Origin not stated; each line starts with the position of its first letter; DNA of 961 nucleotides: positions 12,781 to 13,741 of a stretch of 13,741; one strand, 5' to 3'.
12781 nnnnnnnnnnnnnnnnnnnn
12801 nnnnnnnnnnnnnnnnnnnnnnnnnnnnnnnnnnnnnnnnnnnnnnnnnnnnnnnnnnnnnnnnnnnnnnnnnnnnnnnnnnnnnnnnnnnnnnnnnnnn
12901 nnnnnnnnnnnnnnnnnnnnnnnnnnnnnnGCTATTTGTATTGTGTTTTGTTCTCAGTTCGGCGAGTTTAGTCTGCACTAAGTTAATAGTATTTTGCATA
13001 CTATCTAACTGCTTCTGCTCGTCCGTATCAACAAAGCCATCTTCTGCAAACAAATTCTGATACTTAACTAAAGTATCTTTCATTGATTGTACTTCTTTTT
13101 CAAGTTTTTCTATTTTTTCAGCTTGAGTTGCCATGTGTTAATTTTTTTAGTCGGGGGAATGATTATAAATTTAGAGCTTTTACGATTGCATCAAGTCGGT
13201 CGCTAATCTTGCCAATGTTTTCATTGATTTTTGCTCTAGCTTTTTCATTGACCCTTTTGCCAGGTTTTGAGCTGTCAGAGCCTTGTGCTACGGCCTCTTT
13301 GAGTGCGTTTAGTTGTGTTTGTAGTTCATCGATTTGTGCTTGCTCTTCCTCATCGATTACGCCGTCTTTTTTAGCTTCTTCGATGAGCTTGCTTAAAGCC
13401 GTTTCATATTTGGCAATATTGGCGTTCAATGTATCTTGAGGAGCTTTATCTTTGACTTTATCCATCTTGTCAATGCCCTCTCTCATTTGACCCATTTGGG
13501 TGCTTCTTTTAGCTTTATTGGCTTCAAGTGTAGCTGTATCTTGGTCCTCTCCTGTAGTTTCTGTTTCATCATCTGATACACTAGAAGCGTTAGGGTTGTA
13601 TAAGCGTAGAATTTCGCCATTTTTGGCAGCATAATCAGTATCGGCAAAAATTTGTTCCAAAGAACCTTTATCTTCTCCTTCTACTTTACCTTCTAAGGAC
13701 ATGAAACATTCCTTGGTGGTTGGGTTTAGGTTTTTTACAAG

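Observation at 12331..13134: Cytoplasmic coiled-coil protein fused to a PPPDE/DeSI-type deubiquitinase-like cysteine peptidase, followed 5 nt later by a lipoprotein gene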

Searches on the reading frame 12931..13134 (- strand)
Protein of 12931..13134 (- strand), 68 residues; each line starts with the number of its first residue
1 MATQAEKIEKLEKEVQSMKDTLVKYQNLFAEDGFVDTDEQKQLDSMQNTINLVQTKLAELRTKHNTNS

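Call 51: search_protein_representatives(alignment_id=A4)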
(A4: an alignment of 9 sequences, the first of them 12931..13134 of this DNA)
Query: 9 sequences, 252 profile positions. Proteins with E-value up to 0.001 (for the whole library): 1154; up to 1e-10: 445; up to 1e-30: 12. The best 150 are listed.
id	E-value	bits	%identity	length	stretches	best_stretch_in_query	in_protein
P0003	1.6e-111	388.4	-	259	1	1-252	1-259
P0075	9.2e-47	176.1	-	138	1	124-243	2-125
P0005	3.6e-45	170.9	-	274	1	10-238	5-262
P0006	4.3e-41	157.6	-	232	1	80-238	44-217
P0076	6.6e-41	157.0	-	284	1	5-241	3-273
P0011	1.2e-39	152.9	-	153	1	101-239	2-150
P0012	3.9e-36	141.3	-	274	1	82-252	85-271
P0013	1.9e-35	139.1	-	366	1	84-241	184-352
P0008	5.2e-34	134.4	-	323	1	81-243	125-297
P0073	5.3e-34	134.3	-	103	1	1-102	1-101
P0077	7.5e-33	130.6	-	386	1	83-240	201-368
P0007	1.1e-32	130.0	-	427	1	82-234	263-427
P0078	1.6e-29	119.6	-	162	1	100-237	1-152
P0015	2.0e-28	116.0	-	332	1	80-238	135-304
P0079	1.1e-27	113.6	-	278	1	77-237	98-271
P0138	2.1e-18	83.3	-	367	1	11-213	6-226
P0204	2.3e-16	76.6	-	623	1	1-71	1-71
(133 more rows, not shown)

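Call 58: find_related_loci(query=A6, collection=metagenome_contigs, flank=10000)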
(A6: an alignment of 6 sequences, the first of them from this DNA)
Query A6 (63 aa) in metagenome_contigs; peptide patterns used: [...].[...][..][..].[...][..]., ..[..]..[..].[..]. (x = any residue, [..] = any of these).
600 stretches matched a pattern, but none encodes a relative of the query by tblastn (E <= 1e-3).

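Call 64: find_homologous_proteins(query=A5, max_evalue=0.001)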
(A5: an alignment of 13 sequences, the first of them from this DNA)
Query A5 (13 sequences) (63 aa, profile of the alignment): 13 proteins with E <= 0.001 among 1424 candidates.
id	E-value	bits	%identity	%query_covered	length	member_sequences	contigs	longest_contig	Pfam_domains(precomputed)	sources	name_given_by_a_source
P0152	6.4e-26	108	49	97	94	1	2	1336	-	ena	-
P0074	6.9e-26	107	70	97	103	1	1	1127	-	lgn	-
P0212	5.5e-25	105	72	95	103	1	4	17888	-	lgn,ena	-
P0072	9.6e-25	104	70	97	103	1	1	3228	-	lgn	-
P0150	3.1e-24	102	46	79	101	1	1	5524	-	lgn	-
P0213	1.1e-23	101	54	90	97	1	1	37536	-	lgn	-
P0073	1.3e-23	100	70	97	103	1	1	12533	-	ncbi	ncbi:MAG: hypothetical protein AB8E82_19955 [Aureispira sp.]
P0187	8.8e-23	98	48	97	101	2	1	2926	PF08919.16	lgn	-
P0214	1.9e-22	96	51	87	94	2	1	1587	-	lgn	-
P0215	3.7e-22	96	48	97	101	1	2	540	PF08919.16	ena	-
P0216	5.3e-20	89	50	95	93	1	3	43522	-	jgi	-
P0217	4.7e-16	76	42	79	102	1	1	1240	-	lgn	-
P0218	1.2e-8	52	36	92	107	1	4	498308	-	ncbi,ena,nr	ncbi:MAG: hypothetical protein MK207_07460 [Saprospiraceae bacterium]|nr:hypothetical protein [Sapro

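Call 65: find_encoding_contigs(protein=P0212, flank=10000, max_places=2)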
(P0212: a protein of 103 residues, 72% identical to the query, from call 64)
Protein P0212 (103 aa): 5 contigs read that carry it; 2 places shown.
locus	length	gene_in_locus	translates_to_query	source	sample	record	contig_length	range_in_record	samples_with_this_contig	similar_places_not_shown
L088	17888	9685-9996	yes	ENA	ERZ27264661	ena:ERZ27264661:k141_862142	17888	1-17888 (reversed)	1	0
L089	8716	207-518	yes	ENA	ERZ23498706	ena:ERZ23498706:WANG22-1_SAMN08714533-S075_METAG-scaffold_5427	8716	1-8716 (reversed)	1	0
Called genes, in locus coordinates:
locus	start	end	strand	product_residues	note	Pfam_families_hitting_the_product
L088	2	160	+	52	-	?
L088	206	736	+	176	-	PF00156:Pribosyltran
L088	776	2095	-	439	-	PF00388:PI-PLC-X, PF18962:Por_Secre_tail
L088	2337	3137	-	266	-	PF07719:TPR_2 (faint)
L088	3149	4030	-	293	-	PF12146:Hydrolase_4, PF00561:Abhydrolase_1, PF12697:Abhydrolase_6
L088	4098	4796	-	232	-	-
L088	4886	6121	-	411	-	PF17785:PUA_3, PF10672:Methyltrans_SAM, PF02475:TRM5-TYW2_MTfase (faint), PF03602:Cons_hypoth95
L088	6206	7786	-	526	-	PF00890:FAD_binding_2 (faint), PF01266:DAO (faint), PF01494:FAD_binding_3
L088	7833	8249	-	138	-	PF13279:4HBT_2, PF03061:4HBT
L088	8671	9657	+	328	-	-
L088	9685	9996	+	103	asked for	-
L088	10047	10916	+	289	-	-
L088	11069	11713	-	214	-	-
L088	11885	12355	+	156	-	-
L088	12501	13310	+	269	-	-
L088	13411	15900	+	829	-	-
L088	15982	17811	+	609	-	PF28495:TMEM260_2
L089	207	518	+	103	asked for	-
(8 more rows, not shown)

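Call 66: find_encoding_contigs(protein=P0216, flank=10000, max_places=2)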
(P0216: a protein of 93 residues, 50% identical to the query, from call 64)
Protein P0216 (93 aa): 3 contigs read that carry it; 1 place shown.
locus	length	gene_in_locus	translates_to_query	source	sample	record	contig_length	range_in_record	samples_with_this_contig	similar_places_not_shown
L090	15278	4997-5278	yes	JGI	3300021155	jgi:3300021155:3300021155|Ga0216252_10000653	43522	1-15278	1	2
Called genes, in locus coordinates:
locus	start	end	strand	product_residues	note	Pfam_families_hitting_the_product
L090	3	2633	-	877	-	?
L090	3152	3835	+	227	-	-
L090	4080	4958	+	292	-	-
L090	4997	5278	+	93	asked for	-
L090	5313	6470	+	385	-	-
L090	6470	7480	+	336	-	-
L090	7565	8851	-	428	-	PF04339:FemAB_like (faint), PF13480:Acetyltransf_6 (weak)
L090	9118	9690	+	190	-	PF04542:Sigma70_r2, PF08281:Sigma70_r4_2, PF04545:Sigma70_r4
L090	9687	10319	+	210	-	-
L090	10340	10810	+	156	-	-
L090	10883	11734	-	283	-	-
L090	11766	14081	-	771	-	PF13620:CarboxypepD_reg, PF13715:CarbopepD_reg_2, PF07715:Plug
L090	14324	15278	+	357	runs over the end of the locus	PF06580:His_kinase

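Call 68: find_encoding_contigs(protein=P0218, flank=10000, max_places=2)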
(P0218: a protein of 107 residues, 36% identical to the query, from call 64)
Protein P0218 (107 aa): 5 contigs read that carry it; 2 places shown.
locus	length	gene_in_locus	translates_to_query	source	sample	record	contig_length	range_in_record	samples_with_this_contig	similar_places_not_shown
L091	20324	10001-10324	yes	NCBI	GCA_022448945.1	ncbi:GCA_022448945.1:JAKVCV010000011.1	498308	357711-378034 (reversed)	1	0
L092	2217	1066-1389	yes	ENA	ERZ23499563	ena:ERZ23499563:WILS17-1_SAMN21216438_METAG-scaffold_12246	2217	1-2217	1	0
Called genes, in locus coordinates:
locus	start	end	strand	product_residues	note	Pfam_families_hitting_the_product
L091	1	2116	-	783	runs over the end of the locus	PF21544:PorZ_N_b_propeller, PF07494:Reg_prop (faint)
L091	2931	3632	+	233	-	-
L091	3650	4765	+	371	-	PF03567:Sulfotransfer_2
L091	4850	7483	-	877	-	PF13573:SprB, PF18962:Por_Secre_tail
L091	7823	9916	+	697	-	PF11551:Omp28, PF18962:Por_Secre_tail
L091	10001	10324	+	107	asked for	-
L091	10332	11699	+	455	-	-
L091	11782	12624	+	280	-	-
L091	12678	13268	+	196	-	PF03544:TonB_C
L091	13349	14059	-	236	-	-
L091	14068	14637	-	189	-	-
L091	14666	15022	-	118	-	-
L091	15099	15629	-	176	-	-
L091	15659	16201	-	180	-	-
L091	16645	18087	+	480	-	PF01554:MatE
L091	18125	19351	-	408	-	PF07568:HisKA_2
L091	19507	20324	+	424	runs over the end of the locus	PF00675:Peptidase_M16 (faint), PF05193:Peptidase_M16_C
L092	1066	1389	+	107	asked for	-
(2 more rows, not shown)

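Call 72: search_protein_families(library=pfam, proteins=[L088:8671-9657:+, L088:10047-10916:+, L090:5313-6470:+, L090:6470-7480:+, L090:4080-4958:+, L091:10332-11699:+, L091:11782-12624:+, P0204, P0138], max_evalue=0.1)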
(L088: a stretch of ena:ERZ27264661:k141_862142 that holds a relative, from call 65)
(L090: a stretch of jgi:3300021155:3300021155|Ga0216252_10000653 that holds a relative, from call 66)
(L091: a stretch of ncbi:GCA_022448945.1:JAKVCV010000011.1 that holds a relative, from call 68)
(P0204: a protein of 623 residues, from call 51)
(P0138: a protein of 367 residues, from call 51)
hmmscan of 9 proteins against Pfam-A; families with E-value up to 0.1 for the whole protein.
L088:8671-9657:+ (328 aa): 3 families
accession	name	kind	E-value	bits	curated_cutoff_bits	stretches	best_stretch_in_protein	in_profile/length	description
PF21597.2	TetR_C_43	-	0.008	16.8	27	1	237-300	34-95/105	Transcriptional regulator SbtR-like, C-terminal domain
PF17274.7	DUF5339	-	0.025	15.9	27.7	1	247-289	7-45/70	Family of unknown function (DUF5339)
PF09686.15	Plasmid_RAQPRD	-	0.057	14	23.1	0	268-300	4-37/76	Plasmid protein of unknown function (Plasmid_RAQPRD)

L088:10047-10916:+ (289 aa): 0 families

L090:5313-6470:+ (385 aa): 3 families
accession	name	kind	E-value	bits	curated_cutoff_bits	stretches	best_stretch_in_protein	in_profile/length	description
PF06160.17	EzrA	-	0.062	12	39.6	0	5-90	203-292/557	Septation ring formation regulator, EzrA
PF16326.10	ABC_tran_CTD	-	0.08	13.6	32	0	38-99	3-64/69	ABC transporter C-terminal domain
PF18933.6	PsbP_2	-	0.085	13.3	27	0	219-283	4-68/184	PsbP-like protein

L090:6470-7480:+ (336 aa): 0 families

L090:4080-4958:+ (292 aa): 3 families
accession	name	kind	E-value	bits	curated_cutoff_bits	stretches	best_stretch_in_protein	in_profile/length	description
PF05008.21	V-SNARE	-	0.015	16.2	25.9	1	163-223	25-89/92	Vesicle transport v-SNARE protein N-terminus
PF08227.16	DASH_Hsk3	-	0.017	16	24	0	202-223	12-33/45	DASH complex subunit Hsk3 like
PF17274.7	DUF5339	-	0.041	15.2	27.7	1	209-254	6-47/70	Family of unknown function (DUF5339)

L091:10332-11699:+ (455 aa): 3 families
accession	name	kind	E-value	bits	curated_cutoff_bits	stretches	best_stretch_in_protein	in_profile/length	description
PF21940.1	Pfc11_Rna14-15-ID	-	0.044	14.2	27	1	97-163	31-97/111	Pfc11 Rna14/15 interacting domain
PF21825.2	crAss001_48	-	0.085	13.2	24.8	0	4-22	2-20/61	crAss001_48 related protein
PF21960.2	RCF1-5-like_lid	-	0.087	13.2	27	0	390-415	12-38/43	RCF1/5-like, AAA+ ATPase lid domain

L091:11782-12624:+ (280 aa): 1 family
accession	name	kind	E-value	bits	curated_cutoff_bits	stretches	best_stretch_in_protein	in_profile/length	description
PF13395.12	HNH_4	-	0.0095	16.3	22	1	169-211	9-53/54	HNH endonuclease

P0204 (623 aa): 7 families
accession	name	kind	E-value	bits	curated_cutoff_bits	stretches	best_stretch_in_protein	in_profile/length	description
PF01471.23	PG_binding_1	-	2.9e-16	59.8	23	2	208-258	2-52/57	Putative peptidoglycan binding domain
PF09374.15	PG_binding_3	-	6.3e-07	29.9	24.6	1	102-131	3-32/76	Predicted Peptidoglycan domain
PF00984.24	UDPG_MGDP_dh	-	0.0077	16.8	25.4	0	83-116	49-82/94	UDP-glucose/GDP-mannose dehydrogenase family, central domain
PF13577.12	SnoaL_4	-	0.0093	16.4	24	1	23-95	26-97/126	SnoaL-like domain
PF01957.25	NfeD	-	0.0096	16.5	29.1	1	142-160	16-34/57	NfeD-like C-terminal, partner-binding domain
PF25600.1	TRIM_CC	-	0.028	14.7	30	0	35-65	51-81/142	TRIM protein coiled-coil region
PF21118.2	DosC_2nd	-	0.067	13.8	31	0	21-68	34-81/110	DosC CZB-like middle domain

P0138 (367 aa): 0 families

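Call 88: find_related_loci(query=A8, collection=metagenome_contigs, flank=10000)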
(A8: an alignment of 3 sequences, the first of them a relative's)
Query A8 (328 aa) in metagenome_contigs; peptide patterns used: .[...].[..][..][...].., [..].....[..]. (x = any residue, [..] = any of these).
600 stretches matched a pattern, but none encodes a relative of the query by tblastn (E <= 1e-3).

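Call 89: search_solved_structures(query=A5, max_evalue=1)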
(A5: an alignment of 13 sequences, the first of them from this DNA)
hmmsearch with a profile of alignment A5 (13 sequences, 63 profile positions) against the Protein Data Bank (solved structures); distinct sequences matched with E-value up to 1: 4.
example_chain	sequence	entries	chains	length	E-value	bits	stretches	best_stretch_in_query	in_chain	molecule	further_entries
7wmp_a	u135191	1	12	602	0.086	15.8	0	16-53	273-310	Portal protein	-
6thk_A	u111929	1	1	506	0.39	13.7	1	2-46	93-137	Pyocin S5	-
1wy1_A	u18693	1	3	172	0.44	13.5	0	6-60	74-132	hypothetical protein PH0671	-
8fg8_A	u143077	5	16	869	0.81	12.7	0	36-62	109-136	Glucosyltransferase-I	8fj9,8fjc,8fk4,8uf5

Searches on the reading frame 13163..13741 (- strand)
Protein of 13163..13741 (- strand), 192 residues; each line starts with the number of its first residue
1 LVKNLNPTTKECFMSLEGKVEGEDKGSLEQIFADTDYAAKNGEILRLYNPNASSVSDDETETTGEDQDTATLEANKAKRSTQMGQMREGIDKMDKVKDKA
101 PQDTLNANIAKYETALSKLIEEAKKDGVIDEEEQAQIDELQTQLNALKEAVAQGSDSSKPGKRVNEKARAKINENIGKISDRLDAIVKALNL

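Call 3: search_protein_families(library=pfam, proteins=[window:13163-13702:-], max_evalue=1)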
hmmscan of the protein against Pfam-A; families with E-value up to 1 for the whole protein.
window:13163-13702:- (179 aa): 15 families
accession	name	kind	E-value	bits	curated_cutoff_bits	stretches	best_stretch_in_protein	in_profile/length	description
PF12729.13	4HB_MCP_1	-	0.002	18.1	27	1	70-174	58-159/181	Four helix bundle sensory module for signal transduction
PF17274.7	DUF5339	-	0.0047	18.2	27.7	1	98-140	7-45/70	Family of unknown function (DUF5339)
PF04391.17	DUF533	-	0.016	15.3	29.6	1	73-132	53-103/178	Protein of unknown function (DUF533)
PF01519.22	DUF16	-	0.024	15.6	40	1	92-173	32-102/104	Protein of unknown function DUF16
PF16581.11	HIGH_NTase1_ass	-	0.039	14.4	26.7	1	74-153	80-160/205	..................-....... C-terminal region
PF13675.11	PilJ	-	0.061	13.8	26.6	1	83-144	38-101/114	Type IV pili methyl-accepting chemotaxis transducer N-term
PF07361.16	Cytochrom_B562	-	0.066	14.3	30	1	59-136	11-95/102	Cytochrome b562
PF04102.17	SlyX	-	0.084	14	30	1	119-151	28-60/67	SlyX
PF14362.11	DUF4407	-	0.45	10.2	31.3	1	54-174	125-229/297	Domain of unknown function (DUF4407)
PF05531.17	NPV_P10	-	0.49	11.4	29.8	1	122-178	11-66/75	Nucleopolyhedrovirus P10 protein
PF19903.4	DUF6376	-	0.49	11.1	27.3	0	53-138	23-110/116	Family of unknown function (DUF6376)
PF00517.22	GP41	-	0.55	10.6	29.6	1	78-131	84-137/197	Retroviral envelope protein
PF14282.11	FlxA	-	0.75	10.4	26.3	1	91-141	21-68/101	FlxA-like protein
PF16360.10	GTP-bdg_M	-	0.86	10.6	29.5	1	136-175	29-70/79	GTP-binding GTPase Middle Region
PF24151.2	ArlX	-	0.97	9.3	28.7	0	64-179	35-147/229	ArlX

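Call 4: search_protein_families(library=ncbifam, proteins=[window:13163-13702:-], max_evalue=1)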
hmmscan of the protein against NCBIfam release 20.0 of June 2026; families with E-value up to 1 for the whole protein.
window:13163-13702:- (179 aa): 6 families
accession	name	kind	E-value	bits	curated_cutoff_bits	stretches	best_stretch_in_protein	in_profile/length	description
NF041471.1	phage_reg_YmfL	equivalog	7.2e-06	25.8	90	1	33-134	33-131/143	YmfL family putative regulatory protein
TIGR04527.1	mycoplas_twoTM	subfamily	0.06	13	125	1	69-175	62-168/248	MG_279/MG_280 family protein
TIGR03348.1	VI_IcmF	equivalog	0.078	10.9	388.15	1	44-174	792-920/1168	type VI secretion system membrane subunit TssM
NF010999.0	PRK14425.1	equivalog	0.1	12.7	106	0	2-53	33-84/94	acylphosphatase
TIGR03142.1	cytochro_ccmI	equivalog_domain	0.29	11.4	29.3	1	85-147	27-89/118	c-type cytochrome biogenesis protein CcmI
NF009644.1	PRK13169.1-5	equivalog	0.54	10.8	130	1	121-163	14-56/116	DNA replication initiation control protein YabA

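Call 47: search_protein_families(library=padloc, proteins=[window:13163-13702:-], max_evalue=0.01)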
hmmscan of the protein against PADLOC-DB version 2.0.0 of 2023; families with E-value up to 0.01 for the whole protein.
window:13163-13702:- (179 aa): 4 families
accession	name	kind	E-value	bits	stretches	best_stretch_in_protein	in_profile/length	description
PDLC00581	JetC3|JetC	-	0.0005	16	1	12-169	827-983/1473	DUF3584 domain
PDLC03859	LmuB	-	0.0021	15.3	1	46-170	366-486/611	-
PDLC00025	DruG2|DruG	-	0.0035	14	1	26-154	265-391/704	Unknown function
PDLC05027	PDC-S48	-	0.0047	14.1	1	102-157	273-328/411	-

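Call 54: find_encoding_contigs(protein=window:13163-13741:-, flank=10000, max_places=3)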
Protein window:13163-13741:- (192 aa): no gene with exactly this product is on record in the collection.
